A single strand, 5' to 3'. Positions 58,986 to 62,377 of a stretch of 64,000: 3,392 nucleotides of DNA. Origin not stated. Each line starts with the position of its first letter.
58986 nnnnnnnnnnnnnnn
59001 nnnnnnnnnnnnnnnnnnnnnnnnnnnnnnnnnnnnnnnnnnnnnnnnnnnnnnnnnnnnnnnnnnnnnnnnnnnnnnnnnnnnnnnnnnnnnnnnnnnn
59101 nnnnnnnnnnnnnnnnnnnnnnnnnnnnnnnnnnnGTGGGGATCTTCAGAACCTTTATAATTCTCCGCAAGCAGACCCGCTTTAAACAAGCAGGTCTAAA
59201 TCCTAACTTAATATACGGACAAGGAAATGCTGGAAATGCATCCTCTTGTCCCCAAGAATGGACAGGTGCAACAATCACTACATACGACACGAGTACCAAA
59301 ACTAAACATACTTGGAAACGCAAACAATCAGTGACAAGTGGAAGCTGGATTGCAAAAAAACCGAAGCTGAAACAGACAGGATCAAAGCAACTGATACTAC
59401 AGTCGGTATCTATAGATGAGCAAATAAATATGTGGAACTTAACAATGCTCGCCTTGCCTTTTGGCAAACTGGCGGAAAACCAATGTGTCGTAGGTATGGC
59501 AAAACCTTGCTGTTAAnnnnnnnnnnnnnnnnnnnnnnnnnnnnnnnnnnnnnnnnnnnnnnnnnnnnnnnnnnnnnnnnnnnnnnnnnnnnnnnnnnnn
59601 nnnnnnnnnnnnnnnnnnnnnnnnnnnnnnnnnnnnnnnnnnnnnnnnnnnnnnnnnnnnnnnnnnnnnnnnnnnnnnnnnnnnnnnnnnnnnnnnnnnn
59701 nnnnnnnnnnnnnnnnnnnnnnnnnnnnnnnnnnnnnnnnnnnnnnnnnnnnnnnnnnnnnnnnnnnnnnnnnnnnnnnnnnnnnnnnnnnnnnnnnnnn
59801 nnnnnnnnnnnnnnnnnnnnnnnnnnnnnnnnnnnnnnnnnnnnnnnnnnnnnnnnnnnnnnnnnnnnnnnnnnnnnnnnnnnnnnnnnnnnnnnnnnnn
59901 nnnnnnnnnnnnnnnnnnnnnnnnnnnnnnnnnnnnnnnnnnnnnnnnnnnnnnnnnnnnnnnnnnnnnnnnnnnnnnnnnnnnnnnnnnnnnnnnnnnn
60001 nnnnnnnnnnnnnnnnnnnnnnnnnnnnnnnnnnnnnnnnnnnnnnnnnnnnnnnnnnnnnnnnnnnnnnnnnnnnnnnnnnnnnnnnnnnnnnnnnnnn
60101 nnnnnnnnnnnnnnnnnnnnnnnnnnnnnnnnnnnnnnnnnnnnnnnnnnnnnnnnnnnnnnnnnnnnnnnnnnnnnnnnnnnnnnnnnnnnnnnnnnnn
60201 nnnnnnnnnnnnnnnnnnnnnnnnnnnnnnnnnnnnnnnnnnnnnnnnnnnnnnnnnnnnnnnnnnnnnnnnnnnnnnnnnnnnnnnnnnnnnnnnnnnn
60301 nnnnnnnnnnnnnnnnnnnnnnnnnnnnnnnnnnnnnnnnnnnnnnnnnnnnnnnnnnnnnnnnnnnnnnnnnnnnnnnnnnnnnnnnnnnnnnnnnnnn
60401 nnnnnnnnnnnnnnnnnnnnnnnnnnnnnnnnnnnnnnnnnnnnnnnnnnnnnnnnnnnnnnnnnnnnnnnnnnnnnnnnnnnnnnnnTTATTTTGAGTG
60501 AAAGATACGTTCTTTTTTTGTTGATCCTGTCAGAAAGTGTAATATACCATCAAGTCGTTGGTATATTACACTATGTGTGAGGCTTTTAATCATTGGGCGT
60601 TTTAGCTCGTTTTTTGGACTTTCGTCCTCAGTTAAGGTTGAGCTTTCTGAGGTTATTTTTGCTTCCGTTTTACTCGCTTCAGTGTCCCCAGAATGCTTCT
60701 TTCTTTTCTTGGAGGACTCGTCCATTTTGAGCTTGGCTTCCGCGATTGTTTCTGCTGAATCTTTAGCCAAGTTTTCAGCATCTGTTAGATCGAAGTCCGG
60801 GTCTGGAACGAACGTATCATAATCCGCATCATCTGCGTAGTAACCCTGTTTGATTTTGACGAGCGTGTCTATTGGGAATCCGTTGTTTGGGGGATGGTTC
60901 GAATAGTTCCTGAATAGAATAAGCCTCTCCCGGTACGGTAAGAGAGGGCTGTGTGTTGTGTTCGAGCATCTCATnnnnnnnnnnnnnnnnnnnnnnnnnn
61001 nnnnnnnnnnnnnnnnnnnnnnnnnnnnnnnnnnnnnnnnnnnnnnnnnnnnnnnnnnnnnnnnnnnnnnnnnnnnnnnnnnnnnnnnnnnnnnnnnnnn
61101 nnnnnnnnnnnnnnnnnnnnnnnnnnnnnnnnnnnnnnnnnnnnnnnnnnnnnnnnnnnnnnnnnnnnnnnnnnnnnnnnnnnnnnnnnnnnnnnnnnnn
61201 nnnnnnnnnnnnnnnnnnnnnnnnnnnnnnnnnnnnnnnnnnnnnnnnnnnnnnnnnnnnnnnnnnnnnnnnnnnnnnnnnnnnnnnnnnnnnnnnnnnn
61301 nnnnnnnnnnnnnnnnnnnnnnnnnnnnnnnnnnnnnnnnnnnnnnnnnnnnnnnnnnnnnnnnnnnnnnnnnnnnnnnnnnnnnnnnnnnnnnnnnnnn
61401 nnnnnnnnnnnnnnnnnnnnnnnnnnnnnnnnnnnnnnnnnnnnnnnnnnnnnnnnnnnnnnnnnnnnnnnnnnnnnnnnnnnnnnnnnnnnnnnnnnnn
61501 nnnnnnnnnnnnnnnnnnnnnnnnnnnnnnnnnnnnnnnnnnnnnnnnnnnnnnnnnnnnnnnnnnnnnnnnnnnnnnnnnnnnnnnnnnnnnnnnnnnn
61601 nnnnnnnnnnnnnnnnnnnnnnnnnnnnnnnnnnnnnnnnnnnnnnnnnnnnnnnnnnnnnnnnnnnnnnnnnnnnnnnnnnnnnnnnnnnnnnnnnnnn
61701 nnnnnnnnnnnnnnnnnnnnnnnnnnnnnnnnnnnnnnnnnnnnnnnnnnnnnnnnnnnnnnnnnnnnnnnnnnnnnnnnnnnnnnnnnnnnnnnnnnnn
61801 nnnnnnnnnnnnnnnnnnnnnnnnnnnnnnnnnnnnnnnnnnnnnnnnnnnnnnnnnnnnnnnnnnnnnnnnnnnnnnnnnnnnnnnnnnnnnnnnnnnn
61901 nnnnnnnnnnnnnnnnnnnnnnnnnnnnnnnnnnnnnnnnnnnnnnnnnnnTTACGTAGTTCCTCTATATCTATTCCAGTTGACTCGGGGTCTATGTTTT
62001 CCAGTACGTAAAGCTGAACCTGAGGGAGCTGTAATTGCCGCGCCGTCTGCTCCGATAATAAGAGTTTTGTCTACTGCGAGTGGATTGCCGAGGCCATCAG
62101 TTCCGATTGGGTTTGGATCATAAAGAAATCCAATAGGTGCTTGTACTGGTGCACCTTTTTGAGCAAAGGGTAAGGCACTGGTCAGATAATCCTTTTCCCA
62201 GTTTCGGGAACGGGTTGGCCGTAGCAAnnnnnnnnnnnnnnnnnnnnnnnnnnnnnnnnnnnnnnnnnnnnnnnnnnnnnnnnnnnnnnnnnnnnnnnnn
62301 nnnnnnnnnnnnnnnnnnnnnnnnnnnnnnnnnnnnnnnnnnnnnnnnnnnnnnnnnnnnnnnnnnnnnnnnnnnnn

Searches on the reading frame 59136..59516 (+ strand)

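Call 27: search_protein_families(library=phrogs, proteins=[window:59136-59516:+], max_evalue=0.01)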
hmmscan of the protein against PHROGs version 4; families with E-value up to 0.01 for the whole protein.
window:59136-59516:+ (126 aa): 2 families
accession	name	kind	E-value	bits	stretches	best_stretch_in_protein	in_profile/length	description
phrog_8689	-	tail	3.9e-08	34.4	1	14-40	69-97/327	pilot protein for DNA ejection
phrog_31272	-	tail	2.2e-06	27.9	1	13-49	74-110/294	pilot protein for DNA ejection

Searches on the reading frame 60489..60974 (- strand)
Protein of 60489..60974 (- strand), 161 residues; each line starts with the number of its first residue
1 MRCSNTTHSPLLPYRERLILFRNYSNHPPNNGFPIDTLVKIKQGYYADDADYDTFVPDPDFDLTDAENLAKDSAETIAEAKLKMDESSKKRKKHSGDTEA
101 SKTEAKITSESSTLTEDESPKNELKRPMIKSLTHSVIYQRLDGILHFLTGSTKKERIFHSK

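Call 6: search_protein_families(library=pfam, proteins=[window:60489-60974:-], max_evalue=0.01)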
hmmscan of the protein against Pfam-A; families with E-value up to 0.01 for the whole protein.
window:60489-60974:- (161 aa): 0 families

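Call 27: search_protein_families(library=phrogs, proteins=[window:60489-60974:-], max_evalue=0.01)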
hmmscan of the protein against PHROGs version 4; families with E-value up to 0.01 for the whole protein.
window:60489-60974:- (161 aa): 1 family
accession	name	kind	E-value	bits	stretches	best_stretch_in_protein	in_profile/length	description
phrog_22155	-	unknown function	0.0035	18.5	1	42-97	52-110/119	-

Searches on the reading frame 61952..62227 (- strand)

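Call 27: search_protein_families(library=phrogs, proteins=[window:61952-62227:-], max_evalue=0.01)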
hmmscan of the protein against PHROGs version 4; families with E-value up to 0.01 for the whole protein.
window:61952-62227:- (91 aa): 1 family
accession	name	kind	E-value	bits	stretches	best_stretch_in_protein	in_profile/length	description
phrog_514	-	head and packaging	3.6e-05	23.6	1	6-43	186-222/531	major head protein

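Call 28: search_protein_families(library=pfam, proteins=[window:61952-62227:-], max_evalue=0.1)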
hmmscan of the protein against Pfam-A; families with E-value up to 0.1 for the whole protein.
window:61952-62227:- (91 aa): 1 family
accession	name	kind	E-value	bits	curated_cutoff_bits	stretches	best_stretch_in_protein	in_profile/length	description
PF02305.22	Phage_F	-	0.042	13.1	25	1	8-33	175-200/501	Capsid protein (F protein)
